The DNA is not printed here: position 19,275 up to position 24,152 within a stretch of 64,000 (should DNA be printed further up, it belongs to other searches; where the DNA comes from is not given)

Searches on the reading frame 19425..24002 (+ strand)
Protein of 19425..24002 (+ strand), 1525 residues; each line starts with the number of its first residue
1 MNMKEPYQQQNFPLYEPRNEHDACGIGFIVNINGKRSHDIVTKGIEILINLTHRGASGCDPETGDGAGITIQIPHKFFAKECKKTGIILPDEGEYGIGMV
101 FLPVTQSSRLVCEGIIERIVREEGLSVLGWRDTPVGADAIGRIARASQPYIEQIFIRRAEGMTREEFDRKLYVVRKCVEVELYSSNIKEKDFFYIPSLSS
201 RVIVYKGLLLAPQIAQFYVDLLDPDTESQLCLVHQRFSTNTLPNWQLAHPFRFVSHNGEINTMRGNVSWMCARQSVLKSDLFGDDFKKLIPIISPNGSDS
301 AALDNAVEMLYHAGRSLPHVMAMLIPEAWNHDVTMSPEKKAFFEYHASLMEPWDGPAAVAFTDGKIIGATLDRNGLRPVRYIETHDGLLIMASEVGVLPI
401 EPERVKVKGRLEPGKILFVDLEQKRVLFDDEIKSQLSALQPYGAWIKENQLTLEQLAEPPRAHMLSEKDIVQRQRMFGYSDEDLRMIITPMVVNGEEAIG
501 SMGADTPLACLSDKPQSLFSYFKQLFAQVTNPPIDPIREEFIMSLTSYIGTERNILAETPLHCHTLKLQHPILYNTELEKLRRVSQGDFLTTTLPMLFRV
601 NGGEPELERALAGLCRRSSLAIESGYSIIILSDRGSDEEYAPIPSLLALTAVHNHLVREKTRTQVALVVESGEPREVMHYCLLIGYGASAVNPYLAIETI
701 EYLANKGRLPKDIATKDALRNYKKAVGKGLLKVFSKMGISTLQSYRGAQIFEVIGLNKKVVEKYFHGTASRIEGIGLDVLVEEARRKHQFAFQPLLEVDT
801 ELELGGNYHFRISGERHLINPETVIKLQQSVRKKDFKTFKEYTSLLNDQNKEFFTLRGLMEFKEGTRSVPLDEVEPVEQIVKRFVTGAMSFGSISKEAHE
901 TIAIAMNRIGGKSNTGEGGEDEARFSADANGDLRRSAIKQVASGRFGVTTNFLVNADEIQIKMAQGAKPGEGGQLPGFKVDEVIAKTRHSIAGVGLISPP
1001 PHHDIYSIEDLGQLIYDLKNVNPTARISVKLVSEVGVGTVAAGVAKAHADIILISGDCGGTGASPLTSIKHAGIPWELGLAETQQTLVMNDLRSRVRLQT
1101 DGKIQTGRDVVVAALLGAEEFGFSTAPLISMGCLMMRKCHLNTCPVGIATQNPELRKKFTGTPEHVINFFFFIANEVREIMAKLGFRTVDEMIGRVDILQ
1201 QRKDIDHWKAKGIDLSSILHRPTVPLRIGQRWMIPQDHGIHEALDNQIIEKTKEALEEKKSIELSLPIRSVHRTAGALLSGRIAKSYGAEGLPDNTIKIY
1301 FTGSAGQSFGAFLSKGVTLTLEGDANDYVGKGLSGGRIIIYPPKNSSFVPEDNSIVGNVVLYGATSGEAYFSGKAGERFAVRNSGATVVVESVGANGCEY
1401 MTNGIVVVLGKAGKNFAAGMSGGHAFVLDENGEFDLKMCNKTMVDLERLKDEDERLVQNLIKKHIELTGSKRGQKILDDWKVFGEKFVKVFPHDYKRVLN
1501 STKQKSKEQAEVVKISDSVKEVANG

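Call 10: search_protein_families(library=pfam, proteins=[window:19425-24002:+])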
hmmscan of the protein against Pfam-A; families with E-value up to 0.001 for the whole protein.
window:19425-24002:+ (1525 aa): 4 families
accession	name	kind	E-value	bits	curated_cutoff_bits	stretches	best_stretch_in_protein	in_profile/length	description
PF00310.26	GATase_2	-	2.6e-181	603.4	19.9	1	24-445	1-420/420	Glutamine amidotransferases class-II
PF01645.23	Glu_synthase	-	8e-153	509.4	20.4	1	819-1186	3-368/369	Conserved region in glutamate synthase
PF04898.20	Glu_syn_central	-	9.7e-118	393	22.8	1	472-757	1-277/277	Glutamate synthase central domain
PF01493.24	GXGXG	-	1.1e-81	273.3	32.5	1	1267-1454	2-188/190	GXGXG motif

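Call 13: find_related_loci(query=window:19425-24002:+, collection=genome_contigs, flank=4000)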
Query window:19425-24002:+ (1525 aa) in genome_contigs; peptide patterns used: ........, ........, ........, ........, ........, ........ (x = any residue, [..] = any of these).
600 stretches matched a pattern (row limit reached: there are more); 600 encode a relative of the query (tblastn E <= 1e-3); the best 80 are kept; 80 distinct loci.
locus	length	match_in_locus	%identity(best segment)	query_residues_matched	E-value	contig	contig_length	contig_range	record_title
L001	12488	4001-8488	71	14-1509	0e+0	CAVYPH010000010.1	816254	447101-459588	MAG: Bryobacteraceae bacterium isolate MFD05513.bin.2.143 genome assembly, contig: contig_3957, whole genome shotgun seq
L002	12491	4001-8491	70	14-1510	0e+0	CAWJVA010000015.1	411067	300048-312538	MAG: uncultured Acidobacteriaceae bacterium isolate MFD09603.bin.2.98 genome assembly, contig: contig_63589, whole genom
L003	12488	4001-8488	69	14-1510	0e+0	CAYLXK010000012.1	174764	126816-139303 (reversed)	MAG TPA_asm: uncultured Bryobacter sp. isolate SRP287051_co2_208 genome assembly, contig: NODE_140_length_174764_cov_21.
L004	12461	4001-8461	67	14-1499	0e+0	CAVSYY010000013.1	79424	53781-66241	MAG: uncultured Acidobacteriota bacterium isolate MFD05512.bin.1.170 genome assembly, contig: contig_59069, whole genome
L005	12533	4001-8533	68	2-1512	0e+0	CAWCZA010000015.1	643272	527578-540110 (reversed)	MAG: uncultured Gammaproteobacteria bacterium isolate MFD09671.bin.1.140 genome assembly, contig: contig_60577, whole ge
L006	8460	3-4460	66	22-1506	0e+0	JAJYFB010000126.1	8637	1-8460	MAG: Acidobacteria bacterium isolate DBS1-1.bin82 NODE_15329_length_8637_cov_1.312691, whole genome shotgun sequence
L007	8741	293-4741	60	14-1499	0e+0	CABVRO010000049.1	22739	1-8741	MAG: uncultured Nitrospira sp. isolate Nitrospira sp. RBC085 genome assembly, contig: MAG085_49, whole genome shotgun se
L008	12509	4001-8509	59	14-1513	0e+0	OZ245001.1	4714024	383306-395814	MAG: Nitrospirales bacterium isolate bac9a1a3-9b3b-4908-8e4e-8c10ff1519cc genome assembly, chromosome: 1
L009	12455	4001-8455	69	14-1504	0e+0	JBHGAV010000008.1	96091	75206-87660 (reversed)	MAG: Bryobacteraceae bacterium isolate SBS.BIN.82 SBSBIN82_contig_8, whole genome shotgun sequence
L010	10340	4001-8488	60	14-1510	0e+0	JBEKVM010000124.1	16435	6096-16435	MAG: Verrucomicrobiota bacterium isolate SPRUCE 604 SPRUCE_604_124, whole genome shotgun sequence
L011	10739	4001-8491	59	14-1511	0e+0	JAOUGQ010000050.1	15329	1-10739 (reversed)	MAG: Nitrospirota bacterium isolate 4_1_May_SF_Bin33 4_1_May_SF_Bin33_scaffold_1517_c1, whole genome shotgun sequence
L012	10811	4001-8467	60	14-1499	0e+0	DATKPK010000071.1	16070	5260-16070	MAG TPA_asm: Candidatus Binataceae bacterium isolate SMAG_U14789 k141_2651165, whole genome shotgun sequence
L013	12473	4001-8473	59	14-1508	0e+0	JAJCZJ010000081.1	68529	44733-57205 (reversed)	MAG: Deltaproteobacteria bacterium isolate OFTM157 OFTM157_80, whole genome shotgun sequence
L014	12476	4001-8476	59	14-1504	0e+0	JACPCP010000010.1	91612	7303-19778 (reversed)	MAG: Candidatus Omnitrophota bacterium isolate NC_groundwater_286_Ag_S-0.65um_55_12 S6_GD2017_2_S65_scaffold_127, whole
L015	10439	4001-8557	58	14-1509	0e+0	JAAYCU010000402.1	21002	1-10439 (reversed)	MAG: Phycisphaerales bacterium isolate AS06rmzACSIP_494 754183_AS06, whole genome shotgun sequence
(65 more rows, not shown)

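Call 14: find_encoding_contigs(protein=window:19425-24002:+, flank=3000, max_places=10)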
Protein window:19425-24002:+ (1525 aa): no gene with exactly this product is on record in the collection.

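Call 59: find_homologous_proteins(query=window:19425-24002:+, max_evalue=1e-100)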
Query window:19425-24002:+ (1525 aa): 8000 proteins with E <= 1e-100 among 8000 candidates; the best 120 are listed.
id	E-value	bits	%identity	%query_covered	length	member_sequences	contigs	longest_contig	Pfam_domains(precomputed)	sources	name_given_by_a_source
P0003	0.0e+0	3482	100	100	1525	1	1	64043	PF01493.26,PF00310.27,PF04898.21,PF01645.24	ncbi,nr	ncbi:MAG: glutamate synthase large subunit [Candidatus Riflebacteria bacterium]|nr:glutamate synthas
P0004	0.0e+0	3076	87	100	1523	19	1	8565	PF01493.26,PF00310.27,PF04898.21,PF01645.24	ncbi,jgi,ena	jgi:glutamate synthase domain-containing protein 2/glutamate synthase domain-containing protein 1/gl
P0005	0.0e+0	3073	87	100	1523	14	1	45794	PF01493.26,PF00310.27,PF04898.21,PF01645.24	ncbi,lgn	-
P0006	0.0e+0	3055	87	100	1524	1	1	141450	PF01493.26,PF00310.27,PF04898.21,PF01645.24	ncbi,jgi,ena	ncbi:MAG: glutamate synthase large subunit [Bacteroidota bacterium]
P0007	0.0e+0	3040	87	99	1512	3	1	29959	PF01493.26,PF00310.27,PF04898.21,PF01645.24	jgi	jgi:glutamate synthase domain-containing protein 2/glutamate synthase domain-containing protein 1/gl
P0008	0.0e+0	3038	87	99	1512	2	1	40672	PF01493.26,PF00310.27,PF04898.21,PF01645.24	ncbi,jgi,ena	ncbi:MAG: glutamate synthase large subunit [Bacteriovoracaceae bacterium]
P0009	0.0e+0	3007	85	100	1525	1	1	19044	PF01493.26,PF00310.27,PF04898.21,PF01645.24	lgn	-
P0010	0.0e+0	2910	82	100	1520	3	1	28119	PF01493.26,PF00310.27,PF04898.21,PF01645.24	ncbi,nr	ncbi:MAG: glutamate synthase large subunit [Bacteroidota bacterium]|nr:glutamate synthase large subu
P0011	0.0e+0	2890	82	99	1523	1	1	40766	PF01493.26,PF00310.27,PF04898.21,PF01645.24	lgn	-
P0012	0.0e+0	2875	81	100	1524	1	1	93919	PF01493.26,PF00310.27,PF04898.21,PF01645.24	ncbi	-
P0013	0.0e+0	2830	80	99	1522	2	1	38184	PF01493.26,PF00310.27,PF04898.21,PF01645.24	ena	-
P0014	0.0e+0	2824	81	99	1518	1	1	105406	PF01493.26,PF00310.27,PF04898.21,PF01645.24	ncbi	-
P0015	0.0e+0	2791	79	99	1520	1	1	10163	PF01493.26,PF00310.27,PF04898.21,PF01645.24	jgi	jgi:glutamate synthase (NADPH) large chain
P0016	0.0e+0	2761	77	100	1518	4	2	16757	PF01493.26,PF00310.27,PF04898.21,PF01645.24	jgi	jgi:glutamate synthase (NADPH/NADH) large chain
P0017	0.0e+0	2754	79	98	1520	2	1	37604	PF01493.26,PF00310.27,PF04898.21,PF01645.24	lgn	-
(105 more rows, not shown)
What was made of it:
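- Tried and rejected: The nearest gltB proteins are 87% identical (call 59).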

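Call 60: find_encoding_contigs(protein=P0006, flank=10000, max_places=3)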
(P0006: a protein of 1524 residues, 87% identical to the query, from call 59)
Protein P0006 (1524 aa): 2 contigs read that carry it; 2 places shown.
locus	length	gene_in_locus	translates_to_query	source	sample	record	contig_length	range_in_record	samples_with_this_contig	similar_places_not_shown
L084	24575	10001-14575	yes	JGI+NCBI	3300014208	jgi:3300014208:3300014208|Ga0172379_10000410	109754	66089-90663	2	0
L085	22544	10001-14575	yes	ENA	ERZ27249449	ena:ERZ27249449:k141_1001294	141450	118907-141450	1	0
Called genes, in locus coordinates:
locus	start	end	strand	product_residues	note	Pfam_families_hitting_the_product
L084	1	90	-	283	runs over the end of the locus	PF02673:BacA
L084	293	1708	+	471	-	PF07690:MFS_1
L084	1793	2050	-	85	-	PF04026:SpoVG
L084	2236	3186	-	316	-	PF13580:SIS_2 (weak), PF22198:GKRP_SIS_2 (weak), PF22645:GKRP_SIS_N, PF01380:SIS (faint), PF20741:GKRP-like_C (weak)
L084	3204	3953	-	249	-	PF13649:Methyltransf_25 (faint), PF02527:GidB, PF13847:Methyltransf_31, PF08242:Methyltransf_12 (weak)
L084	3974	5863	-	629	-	PF01134:GIDA, PF12831:FAD_oxidored, PF21680:GIDA_C_1st, PF13932:SAM_GIDA_C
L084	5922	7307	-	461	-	PF10396:TrmE_N, PF00350:Dynamin_N (faint), PF12631:MnmE_helical, PF01926:MMR_HSR1, PF02421:FeoB_N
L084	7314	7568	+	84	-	-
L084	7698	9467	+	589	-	PF02776:TPP_enzyme_N, PF00205:TPP_enzyme_M, PF02775:TPP_enzyme_C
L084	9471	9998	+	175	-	PF01842:ACT, PF22629:ACT_AHAS_ss, PF13710:ACT_5, PF10369:ALS_ss_C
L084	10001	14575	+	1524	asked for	PF00310:GATase_2, PF04898:Glu_syn_central, PF01645:Glu_synthase, PF01493:GXGXG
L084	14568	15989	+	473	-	PF14691:Fer4_20, PF00890:FAD_binding_2 (weak), PF01266:DAO (weak), PF03486:HI0933_like (weak), PF07992:Pyr_redox_2, PF13450:NAD_binding_8, PF01593:Amino_oxidase, PF07992:Pyr_redox_2, +5 more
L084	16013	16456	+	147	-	PF09912:DUF2141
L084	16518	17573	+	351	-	PF07991:KARI_N, PF01450:KARI_C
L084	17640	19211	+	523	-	PF00682:HMGL-like, PF22617:HCS_D2, PF08502:LeuA_dimer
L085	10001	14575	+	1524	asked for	PF00310:GATase_2, PF04898:Glu_syn_central, PF01645:Glu_synthase, PF01493:GXGXG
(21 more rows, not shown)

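Call 61: find_encoding_contigs(protein=P0005, flank=10000, max_places=3)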
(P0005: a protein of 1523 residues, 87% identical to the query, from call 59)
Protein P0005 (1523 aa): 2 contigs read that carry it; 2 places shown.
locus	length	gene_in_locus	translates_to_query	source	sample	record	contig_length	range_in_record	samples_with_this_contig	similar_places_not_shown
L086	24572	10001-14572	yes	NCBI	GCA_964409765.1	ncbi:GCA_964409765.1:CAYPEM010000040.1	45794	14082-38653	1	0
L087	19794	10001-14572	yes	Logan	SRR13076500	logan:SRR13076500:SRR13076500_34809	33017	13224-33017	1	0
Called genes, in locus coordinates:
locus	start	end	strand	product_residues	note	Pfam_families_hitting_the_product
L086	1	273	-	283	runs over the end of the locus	PF02673:BacA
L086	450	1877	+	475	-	PF07690:MFS_1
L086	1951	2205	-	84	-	PF04026:SpoVG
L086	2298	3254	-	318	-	PF22198:GKRP_SIS_2 (weak), PF22645:GKRP_SIS_N, PF20741:GKRP-like_C (weak)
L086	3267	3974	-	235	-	PF02527:GidB, PF10294:Methyltransf_16 (weak), PF13847:Methyltransf_31, PF13649:Methyltransf_25 (faint)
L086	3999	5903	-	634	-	PF01134:GIDA, PF12831:FAD_oxidored (weak), PF21680:GIDA_C_1st, PF13932:SAM_GIDA_C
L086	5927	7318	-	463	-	PF10396:TrmE_N, PF00350:Dynamin_N (faint), PF12631:MnmE_helical, PF00071:Ras (weak), PF01926:MMR_HSR1, PF02421:FeoB_N, PF08477:Roc (faint)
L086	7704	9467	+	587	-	PF02776:TPP_enzyme_N, PF00205:TPP_enzyme_M, PF02775:TPP_enzyme_C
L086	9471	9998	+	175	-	PF01842:ACT, PF22629:ACT_AHAS_ss, PF13710:ACT_5, PF10369:ALS_ss_C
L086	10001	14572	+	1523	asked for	PF00310:GATase_2, PF04898:Glu_syn_central, PF01645:Glu_synthase, PF01493:GXGXG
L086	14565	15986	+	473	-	PF14691:Fer4_20, PF00890:FAD_binding_2 (weak), PF01266:DAO (weak), PF03486:HI0933_like (weak), PF07992:Pyr_redox_2, PF12831:FAD_oxidored (weak), PF13450:NAD_binding_8, PF01593:Amino_oxidase, +3 more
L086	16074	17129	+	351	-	PF07991:KARI_N, PF01450:KARI_C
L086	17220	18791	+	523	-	PF00682:HMGL-like, PF22617:HCS_D2, PF08502:LeuA_dimer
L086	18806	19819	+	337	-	PF18152:DAHP_snth_FXD, PF00793:DAHP_synth_1, PF03102:NeuB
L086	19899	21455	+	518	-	PF00682:HMGL-like, PF22617:HCS_D2, PF08502:LeuA_dimer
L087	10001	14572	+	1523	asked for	PF00310:GATase_2, PF04898:Glu_syn_central, PF01645:Glu_synthase, PF01493:GXGXG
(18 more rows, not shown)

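Call 62: find_encoding_contigs(protein=P0008, flank=10000, max_places=3)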
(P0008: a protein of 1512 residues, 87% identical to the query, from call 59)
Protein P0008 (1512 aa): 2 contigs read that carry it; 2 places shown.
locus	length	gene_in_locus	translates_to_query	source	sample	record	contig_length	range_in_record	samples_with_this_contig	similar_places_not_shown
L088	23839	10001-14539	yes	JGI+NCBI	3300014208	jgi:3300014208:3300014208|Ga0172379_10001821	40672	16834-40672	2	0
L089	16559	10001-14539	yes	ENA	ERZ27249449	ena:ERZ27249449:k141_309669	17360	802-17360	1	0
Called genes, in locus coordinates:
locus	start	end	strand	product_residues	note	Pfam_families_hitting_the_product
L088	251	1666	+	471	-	PF07690:MFS_1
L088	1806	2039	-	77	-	PF04026:SpoVG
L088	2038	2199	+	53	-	-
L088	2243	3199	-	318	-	PF22198:GKRP_SIS_2 (weak), PF22645:GKRP_SIS_N, PF20741:GKRP-like_C (weak)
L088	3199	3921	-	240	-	PF02527:GidB, PF13847:Methyltransf_31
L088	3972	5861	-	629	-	PF01134:GIDA, PF07992:Pyr_redox_2 (faint), PF12831:FAD_oxidored (weak), PF21680:GIDA_C_1st, PF13932:SAM_GIDA_C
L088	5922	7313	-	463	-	PF10396:TrmE_N, PF00350:Dynamin_N (faint), PF12631:MnmE_helical, PF01926:MMR_HSR1, PF02421:FeoB_N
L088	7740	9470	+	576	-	PF02776:TPP_enzyme_N, PF00205:TPP_enzyme_M, PF02775:TPP_enzyme_C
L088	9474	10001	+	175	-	PF01842:ACT, PF22629:ACT_AHAS_ss, PF13710:ACT_5, PF10369:ALS_ss_C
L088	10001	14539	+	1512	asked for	PF00310:GATase_2, PF04898:Glu_syn_central, PF01645:Glu_synthase, PF01493:GXGXG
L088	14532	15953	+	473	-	PF14691:Fer4_20, PF01266:DAO (weak), PF03486:HI0933_like (weak), PF07992:Pyr_redox_2, PF12831:FAD_oxidored (weak), PF13450:NAD_binding_8, PF01593:Amino_oxidase, PF07992:Pyr_redox_2, +4 more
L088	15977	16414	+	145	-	PF09912:DUF2141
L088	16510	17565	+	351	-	PF07991:KARI_N, PF01450:KARI_C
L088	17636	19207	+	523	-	PF00682:HMGL-like, PF22617:HCS_D2, PF08502:LeuA_dimer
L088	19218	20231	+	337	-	PF18152:DAHP_snth_FXD, PF00793:DAHP_synth_1, PF03102:NeuB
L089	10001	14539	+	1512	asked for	PF00310:GATase_2, PF04898:Glu_syn_central, PF01645:Glu_synthase, PF01493:GXGXG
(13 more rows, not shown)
